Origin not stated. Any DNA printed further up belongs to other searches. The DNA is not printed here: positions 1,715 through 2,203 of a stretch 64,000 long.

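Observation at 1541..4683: Class III RNR operon carrying its own thioredoxin-type reductant chain (duplicated FTR-like proteins plus NrdH)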

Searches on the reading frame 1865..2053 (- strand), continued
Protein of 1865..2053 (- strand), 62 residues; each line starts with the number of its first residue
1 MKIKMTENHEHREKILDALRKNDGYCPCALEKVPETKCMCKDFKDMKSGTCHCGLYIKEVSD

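Call 45: search_protein_representatives(alignment_id=A3)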
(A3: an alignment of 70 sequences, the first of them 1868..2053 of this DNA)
Query: 70 sequences, 61 profile positions. Proteins with E-value up to 0.001 (for the whole library): 1424; up to 1e-10: 624; up to 1e-30: 0. The best 150 are listed.
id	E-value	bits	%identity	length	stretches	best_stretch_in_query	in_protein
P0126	4.1e-28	113.1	-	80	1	1-60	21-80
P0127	4.6e-27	109.7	-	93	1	1-60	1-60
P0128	1.3e-26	108.3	-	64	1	1-60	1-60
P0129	2.5e-26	107.3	-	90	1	1-60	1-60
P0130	2.6e-26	107.3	-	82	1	1-60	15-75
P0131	2.7e-26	107.3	-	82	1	5-59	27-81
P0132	7.1e-26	105.9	-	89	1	1-59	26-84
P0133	1.8e-25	104.7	-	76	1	1-59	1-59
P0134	1.3e-24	101.9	-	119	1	1-60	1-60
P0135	1.6e-24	101.6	-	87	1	5-60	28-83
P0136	2.3e-24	101.1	-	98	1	1-60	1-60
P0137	5.3e-24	99.9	-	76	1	2-59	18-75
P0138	1.6e-23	98.4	-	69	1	2-60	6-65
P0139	2.1e-23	98.0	-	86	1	2-57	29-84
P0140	4.4e-23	97.0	-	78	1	2-59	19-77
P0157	2.7e-21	91.2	-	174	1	2-59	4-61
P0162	5.4e-21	90.3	-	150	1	3-59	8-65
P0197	2.3e-19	85.1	-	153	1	8-59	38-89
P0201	2.9e-19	84.7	-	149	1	3-59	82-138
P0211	4.7e-19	84.0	-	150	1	3-59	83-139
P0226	1.3e-18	82.6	-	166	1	2-60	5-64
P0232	1.7e-18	82.3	-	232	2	2-57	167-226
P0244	2.9e-18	81.5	-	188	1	1-60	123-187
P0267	7.9e-18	80.1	-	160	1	2-60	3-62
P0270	8.1e-18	80.1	-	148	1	1-60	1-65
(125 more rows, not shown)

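Call 51: fold_search(model_id=the predicted structure, library=pdb)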
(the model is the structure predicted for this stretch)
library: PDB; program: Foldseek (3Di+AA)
matches with E <= 10: 8; with E <= 0.001: 0
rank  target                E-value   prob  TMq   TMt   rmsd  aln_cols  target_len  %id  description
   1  4tpu                  6.6e-02  0.97  0.65  0.27   3.3        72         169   24  CRYSTAL STRUCTURE OF FERREDOXIN-DEPENDENT DISULFIDE REDUCTASE FROM METHANOSARCINA ACETIVORANS (released 2015-05-13)
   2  8gbq_B                2.2e+00  0.05  0.28  0.20   8.8        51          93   18  Structure of RNF125 in complex with UbcH5b (released 2023-07-19)
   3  8gw3_D                4.6e+00  0.04  0.29  0.08   8.3        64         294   14  Crystal structure of human TAK1 kinase domain fused with TAB1 (released 2023-09-20)
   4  3ay0_B                7.5e+00  0.02  0.26  0.07   9.8        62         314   21  Crystal structure of Methanocaldococcus jannaschii Trm5 in complex with adenosine (released 2011-08-17)
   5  6c0e_A                8.1e+00  0.02  0.26  0.05   8.9        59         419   15  Crystal Structure of Isocitrate Dehydrogenase from Legionella pneumophila with bound NADPH with an alpha-ketoglutarate (released 2018-02-07)
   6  3bwg_C                8.7e+00  0.01  0.25  0.08  12.3        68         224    7  The crystal structure of possible transcriptional regulator YydK from Bacillus subtilis subsp. subtilis str. 168 (released 2008-01-22)
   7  7w5z_Y7               8.7e+00  0.01  0.21  0.06  17.6        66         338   15  Cryo-EM structure of Tetrahymena thermophila mitochondrial complex IV, composite dimer model (released 2022-04-06)
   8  7ocs_D                9.3e+00  0.01  0.23  0.03  14.0        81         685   10  Mannitol-1-phosphate bound to the phosphatase domain of the bifunctional mannitol-1-phosphate dehydrogenase/phosphatas (released 2022-04-27)

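Call 57: search_protein_families(library=pfam, proteins=[L086:6672-6995:+, L069:2143-3303:+, L086:6001-6204:+, L003:3378-3581:+, L001:2231-2446:+, L001:2461-2991:+, L001:5998-6189:+], max_evalue=0.01)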
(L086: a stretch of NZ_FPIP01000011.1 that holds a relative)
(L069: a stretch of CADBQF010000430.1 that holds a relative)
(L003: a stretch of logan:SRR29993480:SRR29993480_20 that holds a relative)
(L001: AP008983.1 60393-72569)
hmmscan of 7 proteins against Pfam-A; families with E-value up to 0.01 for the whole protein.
L086:6672-6995:+ (107 aa): 7 families
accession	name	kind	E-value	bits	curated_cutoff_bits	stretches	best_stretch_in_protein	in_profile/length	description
PF00085.26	Thioredoxin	-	2.4e-26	92.2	23.5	1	4-102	3-100/103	Thioredoxin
PF13905.12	Thioredoxin_8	-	4.9e-07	30.4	27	1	21-62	2-45/94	Thioredoxin-like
PF00578.27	AhpC-TSA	-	2.9e-05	24.4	26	1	18-97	23-104/124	AhpC/TSA family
PF13098.12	Thioredoxin_2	-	3.6e-05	24.5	27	1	21-101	6-102/104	Thioredoxin-like domain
PF14595.12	Thioredoxin_9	-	4.6e-05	23.8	25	1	6-84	27-107/129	Thioredoxin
PF08534.16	Redoxin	-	0.00046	20.4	26.6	1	18-98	26-109/148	Redoxin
PF13728.12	TraF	-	0.0031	17.8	23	1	24-95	133-215/224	F plasmid transfer operon protein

L069:2143-3303:+ (386 aa): 5 families
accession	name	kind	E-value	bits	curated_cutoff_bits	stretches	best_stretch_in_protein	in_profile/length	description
PF19583.5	ODP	-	9e-16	58.8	27.2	1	33-218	3-194/194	ODP family beta lactamase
PF00753.33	Lactamase_B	-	7.2e-09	36.3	22.7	1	32-173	5-157/196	Metallo-beta-lactamase superfamily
PF12724.12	Flavodoxin_5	-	6.8e-06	26.9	27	1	246-337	1-86/145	Flavodoxin domain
PF00258.30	Flavodoxin_1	-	2.4e-05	25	25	1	247-324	1-76/143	Flavodoxin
PF12706.13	Lactamase_B_2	-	0.0059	16.7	27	1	65-150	24-116/200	Beta-lactamase superfamily domain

L086:6001-6204:+ (67 aa): 1 family
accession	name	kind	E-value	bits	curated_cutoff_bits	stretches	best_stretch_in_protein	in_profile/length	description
PF02943.20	FeThRed_B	-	8.4e-06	26.2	22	1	3-63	18-87/106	Ferredoxin thioredoxin reductase catalytic beta chain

L003:3378-3581:+ (67 aa): 2 families
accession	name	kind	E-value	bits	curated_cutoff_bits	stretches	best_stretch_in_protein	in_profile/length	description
PF00462.30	Glutaredoxin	-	7.1e-05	23.4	22.9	1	9-53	7-58/60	Glutaredoxin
PF13192.12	Thioredoxin_3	-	0.0021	18.5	24.8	1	7-53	6-58/76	Thioredoxin domain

L001:2231-2446:+ (71 aa): 1 family
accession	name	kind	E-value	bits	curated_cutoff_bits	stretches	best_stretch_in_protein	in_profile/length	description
PF00462.30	Glutaredoxin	-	2e-05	25.1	22.9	1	6-63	5-58/60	Glutaredoxin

L001:2461-2991:+ (176 aa): 2 families
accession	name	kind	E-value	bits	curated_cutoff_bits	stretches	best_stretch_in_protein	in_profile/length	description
PF13353.11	Fer4_12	-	5.3e-14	53.1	22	1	14-159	1-136/137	4Fe-4S single cluster domain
PF05495.17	zf-CHY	-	0.0025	18.6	31.3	1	21-49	5-27/68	CHY zinc finger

L001:5998-6189:+ (63 aa): 1 family
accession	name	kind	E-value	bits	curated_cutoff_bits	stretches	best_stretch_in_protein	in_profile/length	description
PF02943.20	FeThRed_B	-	8.6e-05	23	22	1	10-58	24-85/106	Ferredoxin thioredoxin reductase catalytic beta chain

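Call 88: search_protein_families(library=phrogs, proteins=[window:1865-2053:-], max_evalue=0.001)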
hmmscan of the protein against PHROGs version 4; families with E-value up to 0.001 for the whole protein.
window:1865-2053:- (62 aa): 1 family
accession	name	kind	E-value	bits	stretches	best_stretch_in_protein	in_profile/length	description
phrog_38239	-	unknown function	1.5e-13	51.8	1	2-58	3-60/63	-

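Call 96: search_protein_families(library=pfam, proteins=[P0157, P0162, P0197, P0201, P0211, P0226, P0232, P0244, P0267, P0270], max_evalue=0.001)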
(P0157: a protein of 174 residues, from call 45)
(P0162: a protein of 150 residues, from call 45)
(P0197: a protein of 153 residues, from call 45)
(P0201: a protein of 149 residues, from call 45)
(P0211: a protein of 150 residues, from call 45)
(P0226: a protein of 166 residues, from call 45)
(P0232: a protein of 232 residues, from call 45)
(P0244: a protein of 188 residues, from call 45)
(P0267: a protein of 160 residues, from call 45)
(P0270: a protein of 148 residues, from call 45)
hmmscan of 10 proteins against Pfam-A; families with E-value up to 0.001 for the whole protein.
P0157 (174 aa): 1 family
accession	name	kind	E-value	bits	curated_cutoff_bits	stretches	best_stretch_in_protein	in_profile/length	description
PF02943.20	FeThRed_B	-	0.0006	20.3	22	1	17-60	35-87/106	Ferredoxin thioredoxin reductase catalytic beta chain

P0162 (150 aa): 0 families

P0197 (153 aa): 0 families

P0201 (149 aa): 0 families

P0211 (150 aa): 1 family
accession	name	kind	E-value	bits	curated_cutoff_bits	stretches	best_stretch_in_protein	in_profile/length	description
PF07866.17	DUF1653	-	2.5e-20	73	23.5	1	16-78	2-61/62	Protein of unknown function (DUF1653)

P0226 (166 aa): 0 families

P0232 (232 aa): 0 families

P0244 (188 aa): 1 family
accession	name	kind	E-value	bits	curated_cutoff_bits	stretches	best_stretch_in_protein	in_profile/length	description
PF02943.20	FeThRed_B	-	1.5e-05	25.5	22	1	119-185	12-87/106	Ferredoxin thioredoxin reductase catalytic beta chain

P0267 (160 aa): 0 families

P0270 (148 aa): 1 family
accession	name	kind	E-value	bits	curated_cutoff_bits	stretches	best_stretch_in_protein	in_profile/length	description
PF02943.20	FeThRed_B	-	2e-05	25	22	1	4-68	19-92/106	Ferredoxin thioredoxin reductase catalytic beta chain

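Call 98: fold_search(model_id=the predicted structure, library=viral)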
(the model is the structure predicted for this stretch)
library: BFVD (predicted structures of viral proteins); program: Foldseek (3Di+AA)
matches with E <= 10: 40; with E <= 0.001: 1
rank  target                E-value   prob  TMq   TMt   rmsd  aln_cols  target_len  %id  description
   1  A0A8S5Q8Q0            9.8e-06  1.00  0.91  0.82   1.0        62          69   32  Ferredoxin thioredoxin reductase [Siphoviridae sp. ctdVv30]
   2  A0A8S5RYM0            1.7e-03  1.00  0.79  0.23   1.8        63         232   32  dihydrofolate reductase [Myoviridae sp. ctNQV2]
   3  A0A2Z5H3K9            3.5e+00  0.10  0.32  0.46   9.3        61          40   10  Uncharacterized protein [Escherichia phage SRT7]
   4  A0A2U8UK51            3.5e+00  0.03  0.28  0.20   7.2        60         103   23  (no name in the UniProt tables at hand)
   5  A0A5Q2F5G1            4.0e+00  0.05  0.29  0.16   9.1        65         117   15  Uncharacterized protein [Gordonia phage Sixama]
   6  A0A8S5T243            4.6e+00  0.02  0.26  0.26  11.1        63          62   19  Uncharacterized protein [Myoviridae sp. ctqfO1]
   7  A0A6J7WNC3            4.6e+00  0.02  0.30  0.25  12.8        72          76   14  Uncharacterized protein [uncultured Caudovirales phage]
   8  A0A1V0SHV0            4.6e+00  0.01  0.17  0.07  12.8        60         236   22  Uncharacterized protein [Klosneuvirus KNV1]
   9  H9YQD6                5.0e+00  0.03  0.26  0.16   8.4        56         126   12  (no name in the UniProt tables at hand)
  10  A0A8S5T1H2            5.3e+00  0.02  0.29  0.22  10.7        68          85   18  Uncharacterized protein [Siphoviridae sp. ctiJm4]
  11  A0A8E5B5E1            5.3e+00  0.01  0.23  0.20   9.3        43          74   14  (no name in the UniProt tables at hand)
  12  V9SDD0                5.3e+00  0.01  0.24  0.13  12.3        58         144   16  Putative alkylated DNA repair protein [Tunisvirus fontaine2]
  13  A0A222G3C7            5.7e+00  0.06  0.30  0.43   9.2        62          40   10  Uncharacterized protein [Marinomonas phage CB5A]
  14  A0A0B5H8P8            5.7e+00  0.03  0.31  0.21   8.5        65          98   17  Uncharacterized protein [Vibrio phage phi 3]
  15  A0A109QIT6            6.2e+00  0.04  0.30  0.24  10.1        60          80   13  Uncharacterized protein [Bacillus phage Eldridge]
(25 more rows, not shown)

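Call 100: find_encoding_contigs(protein=P0232, flank=5000, max_places=4)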
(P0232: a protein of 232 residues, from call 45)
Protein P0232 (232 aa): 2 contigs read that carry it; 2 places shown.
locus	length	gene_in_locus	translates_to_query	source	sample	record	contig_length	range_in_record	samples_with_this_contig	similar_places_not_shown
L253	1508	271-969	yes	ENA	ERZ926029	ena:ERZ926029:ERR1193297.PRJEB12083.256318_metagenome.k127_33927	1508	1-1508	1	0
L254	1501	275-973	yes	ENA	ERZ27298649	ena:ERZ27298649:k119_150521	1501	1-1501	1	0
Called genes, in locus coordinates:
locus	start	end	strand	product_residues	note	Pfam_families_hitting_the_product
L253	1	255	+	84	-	?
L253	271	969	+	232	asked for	-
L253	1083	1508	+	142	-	?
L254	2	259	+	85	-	?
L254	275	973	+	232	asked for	-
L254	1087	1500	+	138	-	?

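Call 102: search_protein_families(library=pfam, alignment_id=A3, max_evalue=0.01)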
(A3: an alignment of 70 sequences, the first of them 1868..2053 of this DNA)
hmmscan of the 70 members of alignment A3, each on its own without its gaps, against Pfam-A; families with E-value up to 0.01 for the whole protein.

A. member 1, window:1868-2053:- (62 aa): 1 family
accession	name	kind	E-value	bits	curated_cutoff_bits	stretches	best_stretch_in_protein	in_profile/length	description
PF02943.20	FeThRed_B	-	0.0064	17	22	1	19-59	39-88/106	Ferredoxin thioredoxin reductase catalytic beta chain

B. families by the number of members that match (of 70 scanned): 3 families
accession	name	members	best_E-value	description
PF02943.20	FeThRed_B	64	1.1e-08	Ferredoxin thioredoxin reductase catalytic beta chain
PF10905.13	DUF2695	8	0.0015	Protein of unknown function (DUF2695)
PF12417.13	DUF3669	1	0.0041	Zinc finger protein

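Call 105: find_encoding_contigs(protein=P0132, flank=5000, max_places=3)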
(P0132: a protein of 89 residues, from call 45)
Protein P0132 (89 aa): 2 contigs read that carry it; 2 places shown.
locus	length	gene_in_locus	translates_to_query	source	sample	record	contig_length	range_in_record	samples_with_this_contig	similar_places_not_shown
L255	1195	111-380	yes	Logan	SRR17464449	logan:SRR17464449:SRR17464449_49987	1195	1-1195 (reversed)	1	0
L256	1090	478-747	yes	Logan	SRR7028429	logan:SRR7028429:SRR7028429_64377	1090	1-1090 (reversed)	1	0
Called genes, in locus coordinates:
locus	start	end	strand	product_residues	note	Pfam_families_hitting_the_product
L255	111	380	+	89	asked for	-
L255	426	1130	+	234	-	PF02498:Bro-N, PF03374:ANT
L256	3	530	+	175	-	?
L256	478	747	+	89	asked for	-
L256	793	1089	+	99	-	?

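Call 106: find_encoding_contigs(protein=P0135, flank=5000, max_places=3)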
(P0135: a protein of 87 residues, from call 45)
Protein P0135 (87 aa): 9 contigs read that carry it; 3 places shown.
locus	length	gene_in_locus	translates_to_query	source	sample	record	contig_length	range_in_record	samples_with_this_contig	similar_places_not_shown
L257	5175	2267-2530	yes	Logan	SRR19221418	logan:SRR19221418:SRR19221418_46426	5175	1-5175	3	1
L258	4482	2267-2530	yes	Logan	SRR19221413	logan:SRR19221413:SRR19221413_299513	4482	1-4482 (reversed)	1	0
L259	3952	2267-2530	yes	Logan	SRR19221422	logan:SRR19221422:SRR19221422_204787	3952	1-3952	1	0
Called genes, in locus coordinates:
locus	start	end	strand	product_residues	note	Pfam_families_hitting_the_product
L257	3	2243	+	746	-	?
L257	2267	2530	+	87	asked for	-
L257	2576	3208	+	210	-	PF02498:Bro-N, PF03374:ANT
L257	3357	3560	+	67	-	-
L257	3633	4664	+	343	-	PF03161:LAGLIDADG_2, PF14528:LAGLIDADG_3 (faint), PF00692:dUTPase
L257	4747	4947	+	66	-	PF09035:Tn916-Xis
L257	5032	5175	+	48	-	?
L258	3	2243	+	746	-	?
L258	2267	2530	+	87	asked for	-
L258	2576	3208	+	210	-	PF02498:Bro-N, PF03374:ANT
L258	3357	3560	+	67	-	-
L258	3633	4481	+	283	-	?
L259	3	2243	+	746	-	?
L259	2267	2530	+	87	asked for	-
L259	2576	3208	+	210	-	PF02498:Bro-N, PF03374:ANT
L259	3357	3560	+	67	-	-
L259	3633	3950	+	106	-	?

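Call 108: search_protein_families(library=pfam, proteins=[L257:3-2243:+, L256:3-530:+, L257:3357-3560:+], max_evalue=0.001)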
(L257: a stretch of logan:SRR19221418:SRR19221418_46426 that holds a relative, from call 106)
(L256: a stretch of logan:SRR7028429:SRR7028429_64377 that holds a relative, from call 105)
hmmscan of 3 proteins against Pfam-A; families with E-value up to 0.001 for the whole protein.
L257:3-2243:+ (746 aa): 2 families
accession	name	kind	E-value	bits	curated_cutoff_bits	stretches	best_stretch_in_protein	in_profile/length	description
PF02867.20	Ribonuc_red_lgC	-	1.2e-123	414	23.9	1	42-545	2-522/523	Ribonucleotide reductase, barrel domain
PF12637.14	TSCPD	-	6.9e-14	52.4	22.8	1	585-684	5-87/88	TSCPD domain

L256:3-530:+ (175 aa): 1 family
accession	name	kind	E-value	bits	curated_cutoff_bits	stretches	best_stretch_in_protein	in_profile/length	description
PF12637.14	TSCPD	-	9.4e-15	55.1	22.8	1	14-113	5-87/88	TSCPD domain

L257:3357-3560:+ (67 aa): 0 families
